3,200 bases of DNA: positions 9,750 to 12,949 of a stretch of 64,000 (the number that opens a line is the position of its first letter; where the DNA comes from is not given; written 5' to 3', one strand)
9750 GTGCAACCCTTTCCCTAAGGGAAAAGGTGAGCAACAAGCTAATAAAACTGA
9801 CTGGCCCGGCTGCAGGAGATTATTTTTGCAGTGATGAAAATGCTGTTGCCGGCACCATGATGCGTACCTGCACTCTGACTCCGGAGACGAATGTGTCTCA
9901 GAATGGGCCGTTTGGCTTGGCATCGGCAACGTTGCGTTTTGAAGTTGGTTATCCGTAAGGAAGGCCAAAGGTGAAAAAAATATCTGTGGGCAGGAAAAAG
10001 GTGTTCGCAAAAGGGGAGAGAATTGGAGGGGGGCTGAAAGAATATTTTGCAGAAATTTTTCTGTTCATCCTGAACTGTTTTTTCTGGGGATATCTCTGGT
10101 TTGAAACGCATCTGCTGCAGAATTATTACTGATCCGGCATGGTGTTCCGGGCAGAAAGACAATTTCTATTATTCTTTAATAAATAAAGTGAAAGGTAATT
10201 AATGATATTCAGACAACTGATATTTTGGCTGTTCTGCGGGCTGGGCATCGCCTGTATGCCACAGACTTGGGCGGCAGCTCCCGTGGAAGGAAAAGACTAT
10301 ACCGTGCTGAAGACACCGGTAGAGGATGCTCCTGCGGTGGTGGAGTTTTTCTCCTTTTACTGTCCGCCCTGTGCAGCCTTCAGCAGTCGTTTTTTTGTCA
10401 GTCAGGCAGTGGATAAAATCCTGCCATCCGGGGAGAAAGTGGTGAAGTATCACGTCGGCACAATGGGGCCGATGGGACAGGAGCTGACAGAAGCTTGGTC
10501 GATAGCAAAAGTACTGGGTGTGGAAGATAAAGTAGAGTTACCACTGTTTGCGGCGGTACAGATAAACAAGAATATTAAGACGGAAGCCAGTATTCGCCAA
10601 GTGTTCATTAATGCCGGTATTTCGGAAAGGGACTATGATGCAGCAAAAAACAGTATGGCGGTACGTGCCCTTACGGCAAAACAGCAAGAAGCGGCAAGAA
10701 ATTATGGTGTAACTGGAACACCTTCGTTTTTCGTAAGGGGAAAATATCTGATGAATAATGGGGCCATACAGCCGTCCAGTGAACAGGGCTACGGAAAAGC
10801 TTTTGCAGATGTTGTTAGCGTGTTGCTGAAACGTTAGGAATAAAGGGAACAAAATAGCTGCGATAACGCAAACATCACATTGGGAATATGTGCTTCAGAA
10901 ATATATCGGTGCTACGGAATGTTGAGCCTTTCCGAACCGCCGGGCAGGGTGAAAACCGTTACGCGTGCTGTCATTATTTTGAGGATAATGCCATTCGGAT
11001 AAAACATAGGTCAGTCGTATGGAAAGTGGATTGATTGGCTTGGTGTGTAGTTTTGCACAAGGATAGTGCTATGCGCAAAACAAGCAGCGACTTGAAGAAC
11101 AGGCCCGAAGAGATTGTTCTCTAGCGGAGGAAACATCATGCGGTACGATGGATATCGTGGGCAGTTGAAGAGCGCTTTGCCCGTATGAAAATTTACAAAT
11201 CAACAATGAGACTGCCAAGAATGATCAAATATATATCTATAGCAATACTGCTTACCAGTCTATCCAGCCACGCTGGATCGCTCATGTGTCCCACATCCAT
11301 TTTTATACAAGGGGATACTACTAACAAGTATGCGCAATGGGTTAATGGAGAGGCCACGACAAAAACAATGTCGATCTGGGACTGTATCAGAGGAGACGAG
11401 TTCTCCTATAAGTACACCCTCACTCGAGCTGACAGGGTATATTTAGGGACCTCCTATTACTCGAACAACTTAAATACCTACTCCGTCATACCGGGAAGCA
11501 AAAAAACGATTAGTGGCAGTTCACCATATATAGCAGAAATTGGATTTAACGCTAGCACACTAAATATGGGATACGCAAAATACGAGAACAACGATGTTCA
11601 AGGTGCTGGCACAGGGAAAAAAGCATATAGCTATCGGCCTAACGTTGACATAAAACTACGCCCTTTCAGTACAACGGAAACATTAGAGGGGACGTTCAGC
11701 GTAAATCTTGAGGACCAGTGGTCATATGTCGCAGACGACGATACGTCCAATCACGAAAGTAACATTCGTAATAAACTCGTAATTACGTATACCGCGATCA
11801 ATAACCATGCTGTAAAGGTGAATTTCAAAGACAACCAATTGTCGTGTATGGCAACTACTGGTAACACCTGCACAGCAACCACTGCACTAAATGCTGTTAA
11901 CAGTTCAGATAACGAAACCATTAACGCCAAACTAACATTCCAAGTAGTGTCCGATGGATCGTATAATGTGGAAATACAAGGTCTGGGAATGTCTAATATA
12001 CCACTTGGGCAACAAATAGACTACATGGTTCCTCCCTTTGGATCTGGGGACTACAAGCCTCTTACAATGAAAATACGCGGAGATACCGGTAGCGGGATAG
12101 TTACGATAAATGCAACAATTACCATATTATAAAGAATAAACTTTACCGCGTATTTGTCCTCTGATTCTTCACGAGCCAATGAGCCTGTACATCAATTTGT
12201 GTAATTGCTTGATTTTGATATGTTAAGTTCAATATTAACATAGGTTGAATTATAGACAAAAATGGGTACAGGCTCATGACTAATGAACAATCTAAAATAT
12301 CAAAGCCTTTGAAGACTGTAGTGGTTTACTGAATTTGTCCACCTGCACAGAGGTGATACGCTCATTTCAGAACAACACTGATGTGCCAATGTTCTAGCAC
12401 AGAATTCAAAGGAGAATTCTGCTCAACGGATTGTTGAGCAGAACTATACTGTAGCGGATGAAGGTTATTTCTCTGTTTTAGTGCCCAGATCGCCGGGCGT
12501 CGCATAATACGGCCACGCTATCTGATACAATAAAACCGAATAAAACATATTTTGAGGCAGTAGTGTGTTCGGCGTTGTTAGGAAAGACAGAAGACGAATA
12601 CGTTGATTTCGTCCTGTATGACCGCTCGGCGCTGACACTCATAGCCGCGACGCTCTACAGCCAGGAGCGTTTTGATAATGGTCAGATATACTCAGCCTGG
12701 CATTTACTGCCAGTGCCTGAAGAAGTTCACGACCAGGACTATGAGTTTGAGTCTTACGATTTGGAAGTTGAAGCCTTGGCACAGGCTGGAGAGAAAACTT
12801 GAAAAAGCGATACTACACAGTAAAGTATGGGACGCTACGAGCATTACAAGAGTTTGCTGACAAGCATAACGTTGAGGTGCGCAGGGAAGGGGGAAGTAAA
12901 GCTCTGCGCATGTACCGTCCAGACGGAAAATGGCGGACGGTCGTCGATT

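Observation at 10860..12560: Low-GC islet encoding a 315-aa secreted Ser/Thr/Asn-rich protein, bounded by structured repeats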

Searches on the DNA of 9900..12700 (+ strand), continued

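Call 54: get_annotated_region(hit=H12, flank=8500)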
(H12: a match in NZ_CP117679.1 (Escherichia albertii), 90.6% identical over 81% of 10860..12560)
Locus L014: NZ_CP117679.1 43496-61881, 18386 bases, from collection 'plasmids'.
description: Escherichia albertii strain BIA_4 plasmid pEA4_97, complete sequence
organism: Escherichia albertii (NCBI taxid 208962)
taxonomy: Bacteria; Pseudomonadota; Gammaproteobacteria; Enterobacterales; Enterobacteriaceae; Escherichia; Escherichia albertii
host: -; source: whole organism,bird (unidentified species); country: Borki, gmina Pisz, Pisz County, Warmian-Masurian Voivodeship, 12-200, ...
typing (MOB-suite, as given by PLSDB): non-mobilizable; replicon IncY
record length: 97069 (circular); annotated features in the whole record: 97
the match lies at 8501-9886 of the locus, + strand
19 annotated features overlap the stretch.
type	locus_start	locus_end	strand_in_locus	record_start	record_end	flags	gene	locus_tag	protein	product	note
CDS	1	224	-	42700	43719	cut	-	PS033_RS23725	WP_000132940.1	head processing protein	-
CDS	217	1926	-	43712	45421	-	-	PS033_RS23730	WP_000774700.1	hypothetical protein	-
CDS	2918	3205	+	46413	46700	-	-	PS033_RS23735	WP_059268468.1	PapB/FocB family fimbrial expression transcriptional regulator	GO:0006355 - regulation of DNA-templated transcription [Evidence IEA]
CDS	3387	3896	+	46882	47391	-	-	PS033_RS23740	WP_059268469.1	fimbrial protein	-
CDS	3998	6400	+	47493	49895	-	pefC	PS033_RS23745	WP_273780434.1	PefC/AfrB family outer membrane usher protein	-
CDS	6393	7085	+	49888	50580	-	-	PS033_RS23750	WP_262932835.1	fimbrial chaperone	-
CDS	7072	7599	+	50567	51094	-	-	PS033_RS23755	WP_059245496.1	hypothetical protein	-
CDS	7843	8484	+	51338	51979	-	-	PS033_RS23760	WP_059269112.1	DsbA family protein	-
CDS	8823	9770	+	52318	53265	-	-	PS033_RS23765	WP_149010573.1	hypothetical protein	-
CDS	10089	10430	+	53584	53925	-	-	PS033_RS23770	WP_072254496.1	helix-turn-helix domain-containing protein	-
CDS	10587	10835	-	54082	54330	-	-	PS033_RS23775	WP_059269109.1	hypothetical protein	-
CDS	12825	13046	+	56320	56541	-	-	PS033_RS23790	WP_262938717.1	host cell division inhibitor Icd-like protein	-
CDS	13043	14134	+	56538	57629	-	-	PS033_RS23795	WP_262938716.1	phage antirepressor KilAC domain-containing protein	-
CDS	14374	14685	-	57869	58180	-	-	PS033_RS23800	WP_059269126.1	hypothetical protein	-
CDS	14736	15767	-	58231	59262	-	-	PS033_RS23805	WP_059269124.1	site-specific integrase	GO:0015074 - DNA integration [Evidence IEA]; GO:0006310 - DNA recombination [Evidence IEA]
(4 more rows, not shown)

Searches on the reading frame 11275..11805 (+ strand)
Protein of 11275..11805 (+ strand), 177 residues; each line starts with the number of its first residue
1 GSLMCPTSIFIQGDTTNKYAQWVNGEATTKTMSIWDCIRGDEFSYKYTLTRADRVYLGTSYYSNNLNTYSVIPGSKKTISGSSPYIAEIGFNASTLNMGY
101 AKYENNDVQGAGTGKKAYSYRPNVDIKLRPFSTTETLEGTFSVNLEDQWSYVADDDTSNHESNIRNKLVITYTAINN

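Call 87: predict_structure(alignment_id=A6)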
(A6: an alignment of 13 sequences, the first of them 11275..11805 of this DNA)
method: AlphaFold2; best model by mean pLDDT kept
length: 177 residues; sequences in the alignment: 13
mean_pLDDT: 82.1   pTM: 0.80
mean pLDDT of the five models: 82.1, 73.6, 65.1, 64.7, 56.4
residues with pLDDT >= 90: 56; 70-90: 90; 50-70: 30; < 50: 1
segments of 3 or more residues with pLDDT < 50: none
pLDDT, mean of each block of 10 residues (from residue 1): 94 81 86 89 86 62 68 89 85 82 85 69 89 94 87 61 85 89
secondary structure, 60 per line:
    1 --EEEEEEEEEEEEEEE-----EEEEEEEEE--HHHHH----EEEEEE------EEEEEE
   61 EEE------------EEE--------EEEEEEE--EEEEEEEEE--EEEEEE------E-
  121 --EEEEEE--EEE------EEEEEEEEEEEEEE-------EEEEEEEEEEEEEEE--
elements in order: E3-17 E23-31 H34-38 E43-48 E55-63 E76-78 E87-93 E96-104 E107-112 E123-128 E131-133 E140-153 E161-175

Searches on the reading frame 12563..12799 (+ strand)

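Call 6: search_protein_families(library=pfam, proteins=[window:12563-12799:+], max_evalue=0.01)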
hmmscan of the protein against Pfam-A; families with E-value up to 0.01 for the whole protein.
window:12563-12799:+ (79 aa): 0 families

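Call 11: search_protein_families(library=ncbifam, proteins=[window:12563-12799:+], max_evalue=0.1)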
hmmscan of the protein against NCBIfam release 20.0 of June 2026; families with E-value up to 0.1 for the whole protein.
window:12563-12799:+ (79 aa): 0 families

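Call 103: search_protein_families(library=phrogs, proteins=[window:12563-12799:+], max_evalue=0.001)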
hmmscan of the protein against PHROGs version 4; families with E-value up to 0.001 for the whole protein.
window:12563-12799:+ (79 aa): 2 families
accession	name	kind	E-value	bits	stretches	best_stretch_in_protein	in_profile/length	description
phrog_1629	-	moron, auxiliary metabolic gene and host takeover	4.4e-20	73.1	1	19-76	84-138/138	Ulx-like anti-restriction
phrog_32226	-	unknown function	0.00055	21.4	1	3-32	21-50/90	-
